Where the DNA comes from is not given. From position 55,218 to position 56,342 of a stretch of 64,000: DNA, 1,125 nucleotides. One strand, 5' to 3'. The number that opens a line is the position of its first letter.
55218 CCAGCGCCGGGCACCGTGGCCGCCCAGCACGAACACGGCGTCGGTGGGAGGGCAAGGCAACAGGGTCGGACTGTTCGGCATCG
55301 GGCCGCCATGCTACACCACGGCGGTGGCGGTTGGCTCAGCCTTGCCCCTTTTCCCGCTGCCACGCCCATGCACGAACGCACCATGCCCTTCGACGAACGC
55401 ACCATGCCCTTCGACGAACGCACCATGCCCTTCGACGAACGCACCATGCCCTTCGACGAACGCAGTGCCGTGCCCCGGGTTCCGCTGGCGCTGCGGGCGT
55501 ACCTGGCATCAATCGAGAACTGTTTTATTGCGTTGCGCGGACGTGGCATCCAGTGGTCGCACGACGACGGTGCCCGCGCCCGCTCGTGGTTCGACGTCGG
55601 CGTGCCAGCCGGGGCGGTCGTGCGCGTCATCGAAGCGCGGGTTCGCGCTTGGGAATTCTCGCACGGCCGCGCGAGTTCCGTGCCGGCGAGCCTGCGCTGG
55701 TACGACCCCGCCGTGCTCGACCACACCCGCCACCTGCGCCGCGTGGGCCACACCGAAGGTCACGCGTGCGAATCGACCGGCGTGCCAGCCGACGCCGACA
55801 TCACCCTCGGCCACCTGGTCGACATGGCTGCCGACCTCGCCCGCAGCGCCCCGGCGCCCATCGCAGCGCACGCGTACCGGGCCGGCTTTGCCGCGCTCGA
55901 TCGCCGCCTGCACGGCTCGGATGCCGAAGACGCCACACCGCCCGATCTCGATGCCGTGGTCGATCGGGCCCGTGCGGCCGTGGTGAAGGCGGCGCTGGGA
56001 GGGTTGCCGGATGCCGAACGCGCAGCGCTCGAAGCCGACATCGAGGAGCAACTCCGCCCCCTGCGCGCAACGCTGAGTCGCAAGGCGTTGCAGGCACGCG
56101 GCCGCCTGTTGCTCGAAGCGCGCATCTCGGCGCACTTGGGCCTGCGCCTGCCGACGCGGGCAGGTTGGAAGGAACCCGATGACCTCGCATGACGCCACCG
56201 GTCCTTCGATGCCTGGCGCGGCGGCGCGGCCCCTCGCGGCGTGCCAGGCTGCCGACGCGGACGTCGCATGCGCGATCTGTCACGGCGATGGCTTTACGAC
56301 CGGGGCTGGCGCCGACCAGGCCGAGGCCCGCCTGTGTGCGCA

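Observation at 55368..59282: Four-gene overlap-coupled operon: repeat-headed protein, Zn-finger DnaC/DnaI-like AAA+, Zn-ribbon GspF/PilC-like protein, small anchored protein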

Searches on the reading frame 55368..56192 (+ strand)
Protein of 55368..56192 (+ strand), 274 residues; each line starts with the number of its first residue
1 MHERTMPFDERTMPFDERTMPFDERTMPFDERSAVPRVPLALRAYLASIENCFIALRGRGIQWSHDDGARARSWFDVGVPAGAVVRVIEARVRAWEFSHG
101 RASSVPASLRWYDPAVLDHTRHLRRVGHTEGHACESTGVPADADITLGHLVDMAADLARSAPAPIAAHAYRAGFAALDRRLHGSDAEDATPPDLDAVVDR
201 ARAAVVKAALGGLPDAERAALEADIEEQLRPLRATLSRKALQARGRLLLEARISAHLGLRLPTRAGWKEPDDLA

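Call 4: search_protein_families(library=pfam, proteins=[window:55368-56192:+], max_evalue=1)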
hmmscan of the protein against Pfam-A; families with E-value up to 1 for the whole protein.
window:55368-56192:+ (274 aa): 0 families

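Call 5: search_protein_families(library=ncbifam, proteins=[window:55368-56192:+], max_evalue=1)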
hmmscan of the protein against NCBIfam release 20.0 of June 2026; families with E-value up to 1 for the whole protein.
window:55368-56192:+ (274 aa): 1 family
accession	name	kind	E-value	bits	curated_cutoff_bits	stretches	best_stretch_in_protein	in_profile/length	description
NF010740.0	PRK14142.1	equivalog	0.031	13.8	233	1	193-227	79-113/235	nucleotide exchange factor GrpE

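Call 22: find_homologous_proteins(query=window:55464-56192:+, max_evalue=0.001)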
Query window:55464-56192:+ (242 aa): 1 proteins with E <= 0.001 among 8000 candidates.
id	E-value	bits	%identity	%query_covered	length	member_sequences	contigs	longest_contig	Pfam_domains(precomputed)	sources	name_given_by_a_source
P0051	5.5e-151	519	100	100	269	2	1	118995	-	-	-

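Call 24: search_protein_families(library=pfam, alignment_id=A1, max_evalue=10)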
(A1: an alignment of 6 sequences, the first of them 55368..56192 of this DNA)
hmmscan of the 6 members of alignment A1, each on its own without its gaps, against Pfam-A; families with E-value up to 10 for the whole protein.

A. member 1, window:55368-56192:+ (274 aa): 0 families

B. families by the number of members that match (of 6 scanned): 3 families
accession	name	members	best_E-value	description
PF05476.16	PET122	1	0.029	PET122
PF24340.1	DH_2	1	0.071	DBL homology domain (DH-domain)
PF06937.16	EURL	1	0.082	EURL protein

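Call 25: search_solved_structures(query=A1, max_evalue=10, show_alignments=2)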
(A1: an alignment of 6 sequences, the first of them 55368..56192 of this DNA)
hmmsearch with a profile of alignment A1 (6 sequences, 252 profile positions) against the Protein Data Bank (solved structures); distinct sequences matched with E-value up to 10: 2.
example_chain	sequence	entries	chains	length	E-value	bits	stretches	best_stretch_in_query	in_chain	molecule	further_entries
9rv1_A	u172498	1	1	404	0.14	15.4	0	167-233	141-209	SAC3 domain-containing protein 1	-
28wy_A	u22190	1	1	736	1.4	12.1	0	167-233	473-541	Maltose/maltodextrin-binding periplasmic protein,SAC3 domain-containing protein 1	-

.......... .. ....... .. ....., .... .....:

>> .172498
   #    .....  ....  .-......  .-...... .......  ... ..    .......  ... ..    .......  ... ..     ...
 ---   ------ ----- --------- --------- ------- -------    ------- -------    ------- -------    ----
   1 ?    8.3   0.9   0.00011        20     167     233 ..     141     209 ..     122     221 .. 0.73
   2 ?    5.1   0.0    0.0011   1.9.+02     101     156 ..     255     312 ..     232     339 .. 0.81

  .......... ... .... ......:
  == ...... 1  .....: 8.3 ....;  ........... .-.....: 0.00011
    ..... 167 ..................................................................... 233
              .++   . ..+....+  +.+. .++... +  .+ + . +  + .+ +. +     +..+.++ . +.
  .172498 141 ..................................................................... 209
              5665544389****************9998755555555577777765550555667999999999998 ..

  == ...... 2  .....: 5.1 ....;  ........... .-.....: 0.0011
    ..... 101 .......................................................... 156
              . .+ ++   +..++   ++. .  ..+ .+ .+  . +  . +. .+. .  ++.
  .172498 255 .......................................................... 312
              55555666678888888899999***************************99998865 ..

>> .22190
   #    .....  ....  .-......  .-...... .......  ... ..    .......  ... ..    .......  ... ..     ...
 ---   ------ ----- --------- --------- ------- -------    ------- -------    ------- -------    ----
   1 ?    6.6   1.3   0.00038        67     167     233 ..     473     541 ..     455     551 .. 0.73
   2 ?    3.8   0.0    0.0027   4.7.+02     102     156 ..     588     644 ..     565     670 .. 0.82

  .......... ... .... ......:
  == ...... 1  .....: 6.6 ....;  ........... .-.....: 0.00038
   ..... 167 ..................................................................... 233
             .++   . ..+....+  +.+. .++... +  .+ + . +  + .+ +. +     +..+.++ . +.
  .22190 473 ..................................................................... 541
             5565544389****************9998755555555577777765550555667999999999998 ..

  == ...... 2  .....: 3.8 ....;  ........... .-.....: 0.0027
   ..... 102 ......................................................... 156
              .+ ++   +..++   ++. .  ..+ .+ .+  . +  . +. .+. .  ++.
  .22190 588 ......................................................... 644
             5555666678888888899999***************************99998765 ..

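Call 32: search_protein_representatives(protein=window:55464-56192:+)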
Query: 242 residues. Proteins with E-value up to 0.001 (for the whole library): 83; up to 1e-10: 32; up to 1e-30: 11. The best 83 are listed.
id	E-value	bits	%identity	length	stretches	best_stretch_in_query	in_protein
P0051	1.7e-151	519.0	100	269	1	1-242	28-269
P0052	1.2e-52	195.5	46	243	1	10-236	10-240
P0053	1.7e-44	168.9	44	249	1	7-238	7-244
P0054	7.9e-44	166.7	44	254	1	10-238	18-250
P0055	2.8e-43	164.9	43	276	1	8-238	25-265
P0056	1.1e-42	163.0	46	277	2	7-153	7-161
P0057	3.8e-40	154.6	37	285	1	9-238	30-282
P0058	1.1e-33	133.5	40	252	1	12-238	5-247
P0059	5.7e-33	131.1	38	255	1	12-237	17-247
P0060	5.8e-33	131.1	41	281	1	12-238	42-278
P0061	7.5e-31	124.2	38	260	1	4-240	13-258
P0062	1.1e-29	120.3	42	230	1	23-238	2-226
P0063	6.4e-28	114.6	40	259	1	11-235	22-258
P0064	7.2e-28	114.4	37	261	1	13-237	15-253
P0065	7.8e-27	111.0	38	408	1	12-239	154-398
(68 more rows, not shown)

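Call 34: search_solved_structures(query=A3, max_evalue=10, show_alignments=3)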
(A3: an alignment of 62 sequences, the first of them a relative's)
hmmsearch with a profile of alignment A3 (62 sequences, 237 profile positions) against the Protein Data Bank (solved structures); distinct sequences matched with E-value up to 10: 39.
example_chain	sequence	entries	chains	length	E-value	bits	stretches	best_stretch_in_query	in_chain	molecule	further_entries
8tm9_A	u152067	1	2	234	5.8e-05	26.3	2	98-166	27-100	D_3_633_8x peptide bound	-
8tlp_A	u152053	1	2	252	0.00011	25.4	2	98-166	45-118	D_3_633_8x, no peptide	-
7rkc_A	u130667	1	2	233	0.00033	23.9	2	98-167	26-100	D_3_633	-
8gab_A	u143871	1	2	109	0.0031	20.7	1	111-169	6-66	CTLA-4 binder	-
9o0h_B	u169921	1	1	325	0.021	17.9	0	23-49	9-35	Transcription factor ETV6,Non-receptor tyrosine-protein kinase TNK1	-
8gac_A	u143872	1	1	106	0.024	17.7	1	112-173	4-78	CTLA-4 binder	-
5l0p_A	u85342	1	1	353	0.026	17.7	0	23-49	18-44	Transcription factor ETV6, Transcription factor ETV6, Transcription factor ETV6, Ferric up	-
9e4q_A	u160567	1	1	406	0.052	16.7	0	23-49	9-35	Transcription factor ETV6,DARPin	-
9cpl_A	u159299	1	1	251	0.13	15.4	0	23-48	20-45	2TEL/Non-receptor tyrosine-protein kinase TNK1 fusion protein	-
8t5e_A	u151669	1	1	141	0.14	15.3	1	154-221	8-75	Bim_fulldiff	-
3hug_A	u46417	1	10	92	0.18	14.9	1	154-194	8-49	RNA polymerase sigma factor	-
5cwh_A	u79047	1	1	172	0.18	14.9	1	108-151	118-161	Designed helical repeat protein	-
9e02_F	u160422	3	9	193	0.2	14.7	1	72-165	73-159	Sec-independent protein translocase protein TatB homolog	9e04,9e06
7bqs_A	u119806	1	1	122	0.22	14.6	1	99-207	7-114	Nomur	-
8rd8_To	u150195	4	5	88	0.53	13.4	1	99-155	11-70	Small ribosomal subunit protein bS20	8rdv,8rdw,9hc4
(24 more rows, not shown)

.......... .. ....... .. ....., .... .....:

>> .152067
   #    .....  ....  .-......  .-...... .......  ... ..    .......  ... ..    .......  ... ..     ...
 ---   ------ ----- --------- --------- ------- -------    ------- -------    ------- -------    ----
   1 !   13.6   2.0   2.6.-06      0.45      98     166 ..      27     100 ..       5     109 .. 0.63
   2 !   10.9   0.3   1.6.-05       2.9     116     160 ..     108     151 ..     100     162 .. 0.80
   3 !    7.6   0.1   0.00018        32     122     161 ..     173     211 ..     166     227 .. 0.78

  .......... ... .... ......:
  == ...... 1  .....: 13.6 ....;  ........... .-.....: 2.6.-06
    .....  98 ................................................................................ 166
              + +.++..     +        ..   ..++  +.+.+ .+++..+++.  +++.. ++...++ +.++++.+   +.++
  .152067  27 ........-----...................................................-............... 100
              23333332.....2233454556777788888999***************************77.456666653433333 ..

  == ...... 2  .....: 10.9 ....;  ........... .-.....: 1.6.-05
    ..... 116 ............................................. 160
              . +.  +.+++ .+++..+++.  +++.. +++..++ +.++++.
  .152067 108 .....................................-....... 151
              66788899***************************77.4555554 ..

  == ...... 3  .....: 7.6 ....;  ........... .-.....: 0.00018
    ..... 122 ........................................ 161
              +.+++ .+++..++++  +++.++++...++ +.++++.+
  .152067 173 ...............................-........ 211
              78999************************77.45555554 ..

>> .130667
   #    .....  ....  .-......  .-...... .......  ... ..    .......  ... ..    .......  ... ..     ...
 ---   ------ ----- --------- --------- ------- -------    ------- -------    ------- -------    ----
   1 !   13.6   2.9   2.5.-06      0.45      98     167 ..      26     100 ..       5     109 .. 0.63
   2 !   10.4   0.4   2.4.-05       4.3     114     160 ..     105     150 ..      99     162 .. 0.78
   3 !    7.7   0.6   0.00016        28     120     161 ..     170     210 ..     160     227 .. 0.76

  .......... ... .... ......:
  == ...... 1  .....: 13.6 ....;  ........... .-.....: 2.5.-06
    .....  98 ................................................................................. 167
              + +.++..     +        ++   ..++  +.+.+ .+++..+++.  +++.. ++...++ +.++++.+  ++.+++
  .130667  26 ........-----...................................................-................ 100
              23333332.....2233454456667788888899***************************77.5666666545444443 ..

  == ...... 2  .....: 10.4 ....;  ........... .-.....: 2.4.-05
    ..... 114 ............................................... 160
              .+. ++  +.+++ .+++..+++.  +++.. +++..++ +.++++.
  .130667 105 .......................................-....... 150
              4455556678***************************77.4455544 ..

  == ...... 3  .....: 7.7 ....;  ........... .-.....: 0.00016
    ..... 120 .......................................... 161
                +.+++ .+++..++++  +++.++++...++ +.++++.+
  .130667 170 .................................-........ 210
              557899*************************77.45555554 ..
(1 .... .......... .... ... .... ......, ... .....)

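Call 35: search_protein_families(library=pfam, alignment_id=A3, max_evalue=1)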
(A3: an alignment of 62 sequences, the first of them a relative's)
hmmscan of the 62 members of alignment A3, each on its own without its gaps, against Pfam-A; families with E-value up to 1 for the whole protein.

A. member 1, P0051 (269 aa): 0 families

B. families by the number of members that match (of 62 scanned): 34 families (the first 25 are shown)
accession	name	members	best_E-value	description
PF07261.16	DnaB_2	3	0.002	Replication initiation and membrane attachment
PF06299.18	DUF1045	2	0.036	Protein of unknown function (DUF1045)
PF14716.13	HHH_8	2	0.049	Helix-hairpin-helix domain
PF05633.16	ROH1-like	1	0.0037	Protein ROH1-like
PF13233.12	Complex1_LYR_2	1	0.012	Complex1_LYR-like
PF12729.13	4HB_MCP_1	1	0.014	Four helix bundle sensory module for signal transduction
PF12601.13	Rubi_NSP_C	1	0.019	Rubivirus non-structural protein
PF01785.22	Closter_coat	1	0.021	Closterovirus coat protein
PF11209.13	LmeA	1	0.023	LmeA-like phospholipid-binding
PF10092.14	DUF2330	1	0.024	Uncharacterized protein conserved in bacteria (DUF2330)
PF16331.10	TolA_bind_tri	1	0.024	TolA binding protein trimerisation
PF16502.10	DUF5059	1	0.027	Domain of unknown function (DUF5059)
PF21597.2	TetR_C_43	1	0.033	Transcriptional regulator SbtR-like, C-terminal domain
PF20321.3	DUF6616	1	0.043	Family of unknown function (DUF6616)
PF06276.17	FhuF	1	0.051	Ferric iron reductase FhuF-like transporter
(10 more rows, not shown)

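Call 49: predict_structure(alignment_id=A3)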
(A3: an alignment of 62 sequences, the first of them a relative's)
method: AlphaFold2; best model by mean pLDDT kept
length: 269 residues; sequences in the alignment: 62
mean_pLDDT: 86.6   pTM: 0.70
mean pLDDT of the five models: 86.6, 86.4, 85.7, 85.5, 85.4
residues with pLDDT >= 90: 188; 70-90: 29; 50-70: 41; < 50: 11
segments of 3 or more residues with pLDDT < 50: 1-3, 127-132
pLDDT, mean of each block of 10 residues (from residue 1): 55 60 61 88 96 93 97 93 93 93 94 86 52 62 93 97 98 82 77 96 98 98 98 97 97 96 90
secondary structure, 60 per line:
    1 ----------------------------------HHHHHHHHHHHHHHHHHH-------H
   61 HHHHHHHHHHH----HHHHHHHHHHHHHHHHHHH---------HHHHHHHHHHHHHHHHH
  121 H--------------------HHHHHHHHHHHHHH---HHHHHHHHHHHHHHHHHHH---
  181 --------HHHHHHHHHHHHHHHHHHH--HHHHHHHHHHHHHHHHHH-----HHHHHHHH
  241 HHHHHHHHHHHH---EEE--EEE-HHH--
elements in order: H35-52 H60-71 H76-94 H104-121 H142-155 H159-177 H189-207 H210-227 H233-252 E256-258 E261-263

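Call 52: fold_search(model_id=the predicted structure, library=pdb)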
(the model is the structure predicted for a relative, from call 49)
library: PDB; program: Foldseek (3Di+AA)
matches with E <= 10: 49; with E <= 0.001: 0
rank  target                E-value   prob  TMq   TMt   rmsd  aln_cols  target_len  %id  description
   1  6wlz_X                8.7e-01  0.12  0.21  0.22  17.0       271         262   12  The V1 region of human V-ATPase in state 1 (focused refinement) (released 2020-11-11)
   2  9dcy_A                1.3e+00  0.10  0.17  0.17  16.7       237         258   14  Crystal Structure of Designed allosteric facilitated dissociation switch AS1 in complex state HE (released 2025-08-20)
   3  7uzf_S                1.4e+00  0.10  0.20  0.20  16.2       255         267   12  Rat Kidney V-ATPase with SidK, State 1 (released 2023-11-22)
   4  7uzf_R                1.5e+00  0.14  0.27  0.28  12.6       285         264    9  Rat Kidney V-ATPase with SidK, State 1 (released 2023-11-22)
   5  5k3g_D                2.5e+00  0.02  0.11  0.06  25.3       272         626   10  Crystals structure of Acyl-CoA oxidase-1 in Caenorhabditis elegans, Apo form-I (released 2016-08-24)
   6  6wlz_Y                2.7e+00  0.09  0.24  0.24  16.7       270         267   11  The V1 region of human V-ATPase in state 1 (focused refinement) (released 2020-11-11)
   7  4zq0_A                2.7e+00  0.05  0.16  0.17  19.5       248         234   10  crystal structure of Giardia 14-3-3 in complex with the phosphopeptide A8Ap (released 2016-03-30)
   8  4o6y_B                3.0e+00  0.02  0.11  0.13  23.5       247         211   12  Crystal Structure of Cytochrome b561 (released 2014-02-05)
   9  5k3g_C                3.3e+00  0.02  0.10  0.06  24.7       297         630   11  Crystals structure of Acyl-CoA oxidase-1 in Caenorhabditis elegans, Apo form-I (released 2016-08-24)
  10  7uzj_S                3.6e+00  0.05  0.20  0.21  17.0       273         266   13  Rat Kidney V1 complex with SidK and NCOA7B, State 1 (released 2023-11-22)
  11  4o7g_A                3.6e+00  0.02  0.11  0.13  23.5       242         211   12  Crystal Structure of Ascorbate-bound Cytochrome b561, crystal soaked in 1 M L-ascorbate for 40 minutes (released 2014-02-05)
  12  9e84_F                3.8e+00  0.06  0.21  0.23  18.0       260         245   13  De Novo Mycobacterium tuberculosis transcription initiation promoter complex with 6-mer RNA and disordered Sigma-A reg (released 2025-10-01)
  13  4o7g_B                4.0e+00  0.02  0.13  0.15  23.3       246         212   12  Crystal Structure of Ascorbate-bound Cytochrome b561, crystal soaked in 1 M L-ascorbate for 40 minutes (released 2014-02-05)
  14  9kpe_R                4.2e+00  0.03  0.15  0.15  22.7       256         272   11  Cryo-EM structure of GPCR16-GiH5 complex (released 2025-04-02)
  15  5k3h_C                4.2e+00  0.01  0.10  0.06  25.2       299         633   11  Crystals structure of Acyl-CoA oxidase-1 in Caenorhabditis elegans, Apo form-II (released 2016-08-24)
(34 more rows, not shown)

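Call 55: fold_search(model_id=the predicted structure, library=viral)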
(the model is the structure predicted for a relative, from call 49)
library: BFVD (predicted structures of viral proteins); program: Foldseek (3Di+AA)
matches with E <= 10: 133; with E <= 0.001: 0
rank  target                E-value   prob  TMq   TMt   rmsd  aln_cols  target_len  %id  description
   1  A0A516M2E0            3.6e-01  0.94  0.24  0.25  15.7       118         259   15  (no name in the UniProt tables at hand)
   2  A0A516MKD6            3.8e-01  0.96  0.28  0.29   8.7       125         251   10  (no name in the UniProt tables at hand)
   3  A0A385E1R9            5.6e-01  0.06  0.10  0.10  30.3       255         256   16  (no name in the UniProt tables at hand)
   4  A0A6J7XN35            6.3e-01  0.96  0.28  0.33  10.3       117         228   18  Helix-turn-helix domain containing protein [uncultured Caudovirales phage]
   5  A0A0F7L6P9            6.6e-01  0.21  0.22  0.18  23.1       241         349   15  Helix-turn-helix domain-containing protein [uncultured marine virus]
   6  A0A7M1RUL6            7.7e-01  0.04  0.11  0.08  49.9       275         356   14  Uncharacterized protein [uncultured phage cr272_1]
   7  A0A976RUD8            8.1e-01  0.05  0.10  0.12  23.5       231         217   12  (no name in the UniProt tables at hand)
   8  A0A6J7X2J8            8.9e-01  0.97  0.25  0.27   2.5        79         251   16  Helix-turn-helix, type 11 [uncultured Caudovirales phage]
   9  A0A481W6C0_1          1.1e+00  0.04  0.11  0.06  29.3       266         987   13  Tail tape measure protein [Fusobacterium phage Fnu1]
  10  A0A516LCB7            1.2e+00  0.85  0.23  0.15   3.6        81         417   16  (no name in the UniProt tables at hand)
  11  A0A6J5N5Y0            1.3e+00  0.12  0.21  0.15  25.4       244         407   13  Helix-turn-helix domain containing protein [uncultured Caudovirales phage]
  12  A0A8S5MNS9            1.3e+00  0.35  0.22  0.33  13.9       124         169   13  Phage conserved hypothetical protein C-terminal domain-containing protein [Myoviridae sp. ctI7W9]
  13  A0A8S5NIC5            1.4e+00  0.44  0.19  0.38  13.5       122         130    9  Phage conserved hypothetical protein C-terminal domain-containing protein [Siphoviridae sp. ctUF252]
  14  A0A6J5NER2            1.6e+00  0.44  0.25  0.26   7.8       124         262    9  Helix-turn-helix domain containing protein [uncultured Caudovirales phage]
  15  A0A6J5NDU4            1.6e+00  0.05  0.16  0.11  26.4       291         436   15  Uncharacterized protein [uncultured Caudovirales phage]
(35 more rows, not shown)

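Call 62: search_protein_families(library=padloc, proteins=[window:55368-56192:+], max_evalue=0.1)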
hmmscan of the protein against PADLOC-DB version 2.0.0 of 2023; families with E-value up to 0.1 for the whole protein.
window:55368-56192:+ (274 aa): 0 families

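Call 63: search_protein_families(library=phrogs, proteins=[window:55368-56192:+], max_evalue=0.1)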
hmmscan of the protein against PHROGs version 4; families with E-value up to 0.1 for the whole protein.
window:55368-56192:+ (274 aa): 0 families

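Call 80: search_dna_similar(query=window:55464-56192:+, collection=phages, mode=protein, max_rows=10, max_evalue=0.01)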
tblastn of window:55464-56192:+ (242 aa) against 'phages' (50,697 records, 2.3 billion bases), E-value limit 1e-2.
No match.
